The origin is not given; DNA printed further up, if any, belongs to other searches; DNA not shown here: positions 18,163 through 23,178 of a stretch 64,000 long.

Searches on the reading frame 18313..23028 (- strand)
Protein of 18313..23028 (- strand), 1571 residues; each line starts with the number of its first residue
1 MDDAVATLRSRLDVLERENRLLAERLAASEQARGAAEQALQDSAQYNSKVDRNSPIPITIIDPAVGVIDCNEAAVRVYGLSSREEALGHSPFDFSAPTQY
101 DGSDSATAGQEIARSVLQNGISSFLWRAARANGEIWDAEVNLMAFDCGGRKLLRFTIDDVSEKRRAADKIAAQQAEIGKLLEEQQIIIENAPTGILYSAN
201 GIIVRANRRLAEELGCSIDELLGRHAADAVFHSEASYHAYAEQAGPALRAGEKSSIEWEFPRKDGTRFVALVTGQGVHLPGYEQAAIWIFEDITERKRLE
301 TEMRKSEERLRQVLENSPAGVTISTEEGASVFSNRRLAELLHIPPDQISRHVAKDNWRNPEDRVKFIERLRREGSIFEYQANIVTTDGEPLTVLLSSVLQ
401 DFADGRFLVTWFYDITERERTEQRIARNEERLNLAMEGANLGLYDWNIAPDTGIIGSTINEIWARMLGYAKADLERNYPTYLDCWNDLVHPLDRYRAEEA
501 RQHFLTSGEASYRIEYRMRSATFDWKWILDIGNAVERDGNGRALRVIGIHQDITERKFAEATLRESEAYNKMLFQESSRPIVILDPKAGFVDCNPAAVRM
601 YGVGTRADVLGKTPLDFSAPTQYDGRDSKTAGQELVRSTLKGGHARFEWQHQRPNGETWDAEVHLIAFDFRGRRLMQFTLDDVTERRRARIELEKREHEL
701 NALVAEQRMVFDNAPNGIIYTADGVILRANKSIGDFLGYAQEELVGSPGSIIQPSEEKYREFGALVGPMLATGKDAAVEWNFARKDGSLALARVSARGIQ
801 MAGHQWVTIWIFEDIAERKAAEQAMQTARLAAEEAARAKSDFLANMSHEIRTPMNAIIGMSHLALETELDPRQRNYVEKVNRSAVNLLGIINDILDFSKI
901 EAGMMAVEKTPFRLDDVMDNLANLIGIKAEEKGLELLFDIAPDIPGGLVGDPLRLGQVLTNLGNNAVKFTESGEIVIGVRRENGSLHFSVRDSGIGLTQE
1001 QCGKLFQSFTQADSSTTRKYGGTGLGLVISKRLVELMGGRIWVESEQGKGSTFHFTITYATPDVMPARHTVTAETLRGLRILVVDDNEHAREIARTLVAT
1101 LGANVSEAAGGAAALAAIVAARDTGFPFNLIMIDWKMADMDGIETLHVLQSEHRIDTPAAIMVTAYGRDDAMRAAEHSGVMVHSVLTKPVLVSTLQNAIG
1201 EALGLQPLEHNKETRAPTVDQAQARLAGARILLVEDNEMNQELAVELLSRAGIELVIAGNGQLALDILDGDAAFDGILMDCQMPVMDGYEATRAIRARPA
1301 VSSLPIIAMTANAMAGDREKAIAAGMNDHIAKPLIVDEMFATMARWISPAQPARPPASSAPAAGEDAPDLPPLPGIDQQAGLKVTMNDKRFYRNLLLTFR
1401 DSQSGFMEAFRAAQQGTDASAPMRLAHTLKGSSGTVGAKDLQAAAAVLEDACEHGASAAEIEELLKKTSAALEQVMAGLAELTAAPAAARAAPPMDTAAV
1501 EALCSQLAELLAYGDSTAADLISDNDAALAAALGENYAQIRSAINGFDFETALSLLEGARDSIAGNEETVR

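Call 74: search_protein_families(library=pfam, proteins=[window:18313-23028:-], max_evalue=0.00001)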
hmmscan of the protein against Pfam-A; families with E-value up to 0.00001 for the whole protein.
window:18313-23028:- (1571 aa): 9 families
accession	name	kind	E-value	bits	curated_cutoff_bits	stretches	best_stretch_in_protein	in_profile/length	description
PF13426.13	PAS_9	-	4.7e-48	162.2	27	3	581-685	4-103/103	PAS domain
PF00072.30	Response_reg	-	1e-38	132.4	30.2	2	1231-1341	1-108/111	Response regulator receiver domain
PF00989.32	PAS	-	2.2e-34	118.3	22.6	2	187-293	6-113/113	PAS fold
PF08448.16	PAS_4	-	3.2e-32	111.5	23.1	0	576-688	3-110/110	PAS fold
PF02518.31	HATPase_c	-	3.5e-30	105.1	26.4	1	950-1058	1-108/111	Histidine kinase-, DNA gyrase B-, and HSP90-like ATPase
PF13188.13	PAS_8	-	3e-28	97.2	21.8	0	708-754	4-52/65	PAS domain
PF08447.18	PAS_3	-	4.3e-23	81.8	25.6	1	459-550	4-89/89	PAS fold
PF00512.31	HisKA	-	2.2e-22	79.3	26.9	1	838-903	1-66/66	His Kinase A (phospho-acceptor) domain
PF01627.28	Hpt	-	2.4e-10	41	24.6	1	1395-1474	2-76/84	Hpt domain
